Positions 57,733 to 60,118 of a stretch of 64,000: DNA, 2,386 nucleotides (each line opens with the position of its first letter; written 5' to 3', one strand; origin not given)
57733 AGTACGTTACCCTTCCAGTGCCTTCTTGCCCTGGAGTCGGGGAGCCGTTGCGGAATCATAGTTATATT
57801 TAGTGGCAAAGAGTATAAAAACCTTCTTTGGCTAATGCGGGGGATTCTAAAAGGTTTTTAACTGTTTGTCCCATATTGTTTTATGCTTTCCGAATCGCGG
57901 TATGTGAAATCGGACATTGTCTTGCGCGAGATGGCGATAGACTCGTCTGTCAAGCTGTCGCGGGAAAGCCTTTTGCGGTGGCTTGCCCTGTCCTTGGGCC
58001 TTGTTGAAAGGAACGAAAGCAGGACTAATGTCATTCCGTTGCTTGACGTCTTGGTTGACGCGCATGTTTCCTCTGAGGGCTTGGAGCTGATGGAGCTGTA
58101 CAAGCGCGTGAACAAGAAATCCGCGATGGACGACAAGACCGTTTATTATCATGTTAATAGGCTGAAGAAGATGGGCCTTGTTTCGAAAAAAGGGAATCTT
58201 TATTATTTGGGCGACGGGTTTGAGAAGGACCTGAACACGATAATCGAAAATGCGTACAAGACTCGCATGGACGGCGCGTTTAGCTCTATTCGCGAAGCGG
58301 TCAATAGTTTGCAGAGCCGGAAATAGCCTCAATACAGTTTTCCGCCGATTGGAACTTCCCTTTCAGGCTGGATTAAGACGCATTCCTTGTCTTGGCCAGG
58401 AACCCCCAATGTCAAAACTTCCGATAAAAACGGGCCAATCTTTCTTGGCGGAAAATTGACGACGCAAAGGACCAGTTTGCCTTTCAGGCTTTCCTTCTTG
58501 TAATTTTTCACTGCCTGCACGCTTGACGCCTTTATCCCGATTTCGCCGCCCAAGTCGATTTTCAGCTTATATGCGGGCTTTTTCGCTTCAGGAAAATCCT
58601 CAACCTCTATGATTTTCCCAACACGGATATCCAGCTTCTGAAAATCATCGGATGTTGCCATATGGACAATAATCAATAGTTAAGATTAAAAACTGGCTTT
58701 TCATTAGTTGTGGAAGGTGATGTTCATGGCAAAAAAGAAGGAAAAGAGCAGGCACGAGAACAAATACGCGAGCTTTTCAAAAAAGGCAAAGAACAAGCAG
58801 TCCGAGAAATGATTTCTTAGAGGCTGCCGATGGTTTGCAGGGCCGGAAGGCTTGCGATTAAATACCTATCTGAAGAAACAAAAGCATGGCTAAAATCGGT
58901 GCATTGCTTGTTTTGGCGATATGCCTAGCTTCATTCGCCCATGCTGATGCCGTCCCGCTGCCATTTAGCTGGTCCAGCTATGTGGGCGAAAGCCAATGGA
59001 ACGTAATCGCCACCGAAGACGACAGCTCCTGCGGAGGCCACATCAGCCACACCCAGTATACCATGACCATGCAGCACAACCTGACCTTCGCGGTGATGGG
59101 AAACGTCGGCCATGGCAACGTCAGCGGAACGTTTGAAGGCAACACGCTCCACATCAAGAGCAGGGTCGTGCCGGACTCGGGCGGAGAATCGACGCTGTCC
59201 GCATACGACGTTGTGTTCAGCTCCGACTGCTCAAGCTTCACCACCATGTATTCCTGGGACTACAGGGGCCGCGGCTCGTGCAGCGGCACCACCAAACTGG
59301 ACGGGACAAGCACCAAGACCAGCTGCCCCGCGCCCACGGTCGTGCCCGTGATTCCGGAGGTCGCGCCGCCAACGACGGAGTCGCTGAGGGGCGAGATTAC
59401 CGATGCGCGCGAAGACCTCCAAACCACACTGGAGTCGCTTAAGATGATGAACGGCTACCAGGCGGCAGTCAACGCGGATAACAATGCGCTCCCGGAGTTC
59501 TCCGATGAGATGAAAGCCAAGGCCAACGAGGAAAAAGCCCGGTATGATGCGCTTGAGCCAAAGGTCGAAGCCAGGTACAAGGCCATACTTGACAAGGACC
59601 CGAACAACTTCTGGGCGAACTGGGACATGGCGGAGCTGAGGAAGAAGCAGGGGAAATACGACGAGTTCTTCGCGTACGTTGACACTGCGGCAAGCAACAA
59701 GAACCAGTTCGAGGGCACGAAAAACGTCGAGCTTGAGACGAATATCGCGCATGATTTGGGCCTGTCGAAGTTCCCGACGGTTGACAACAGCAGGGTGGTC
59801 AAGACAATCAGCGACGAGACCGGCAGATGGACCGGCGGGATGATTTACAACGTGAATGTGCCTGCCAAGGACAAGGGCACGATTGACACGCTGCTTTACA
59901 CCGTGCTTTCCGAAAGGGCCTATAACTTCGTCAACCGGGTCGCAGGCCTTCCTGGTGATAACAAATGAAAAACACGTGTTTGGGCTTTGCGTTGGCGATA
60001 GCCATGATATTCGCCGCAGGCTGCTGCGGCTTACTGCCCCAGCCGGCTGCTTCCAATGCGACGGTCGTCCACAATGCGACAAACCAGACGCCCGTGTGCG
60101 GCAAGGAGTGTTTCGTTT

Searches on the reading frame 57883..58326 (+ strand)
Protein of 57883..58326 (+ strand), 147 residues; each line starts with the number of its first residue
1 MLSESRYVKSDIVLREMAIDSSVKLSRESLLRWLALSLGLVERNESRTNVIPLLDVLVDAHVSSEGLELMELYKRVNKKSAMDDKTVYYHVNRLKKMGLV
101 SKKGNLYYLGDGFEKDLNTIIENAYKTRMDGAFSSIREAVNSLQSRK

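Call 45: search_protein_families(library=pfam, proteins=[window:57883-58326:+], max_evalue=0.01)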
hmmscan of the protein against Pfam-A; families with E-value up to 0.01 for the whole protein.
window:57883-58326:+ (147 aa): 2 families
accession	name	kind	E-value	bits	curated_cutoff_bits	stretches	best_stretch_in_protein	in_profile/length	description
PF04182.18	B-block_TFIIIC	-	0.0046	17.4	22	1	65-103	17-51/73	B-block binding subunit of TFIIIC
PF01978.25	TrmB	-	0.009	16.3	25.6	0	75-103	27-55/68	Sugar-specific transcriptional regulator TrmB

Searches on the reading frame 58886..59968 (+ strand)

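Call 45: search_protein_families(library=pfam, proteins=[window:58886-59968:+], max_evalue=0.01)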
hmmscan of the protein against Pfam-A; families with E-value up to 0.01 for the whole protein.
window:58886-59968:+ (360 aa): 1 family
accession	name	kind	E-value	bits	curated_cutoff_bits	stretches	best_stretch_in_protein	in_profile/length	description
PF14559.12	TPR_19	-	0.0022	18.7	25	1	229-263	12-46/68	Tetratricopeptide repeat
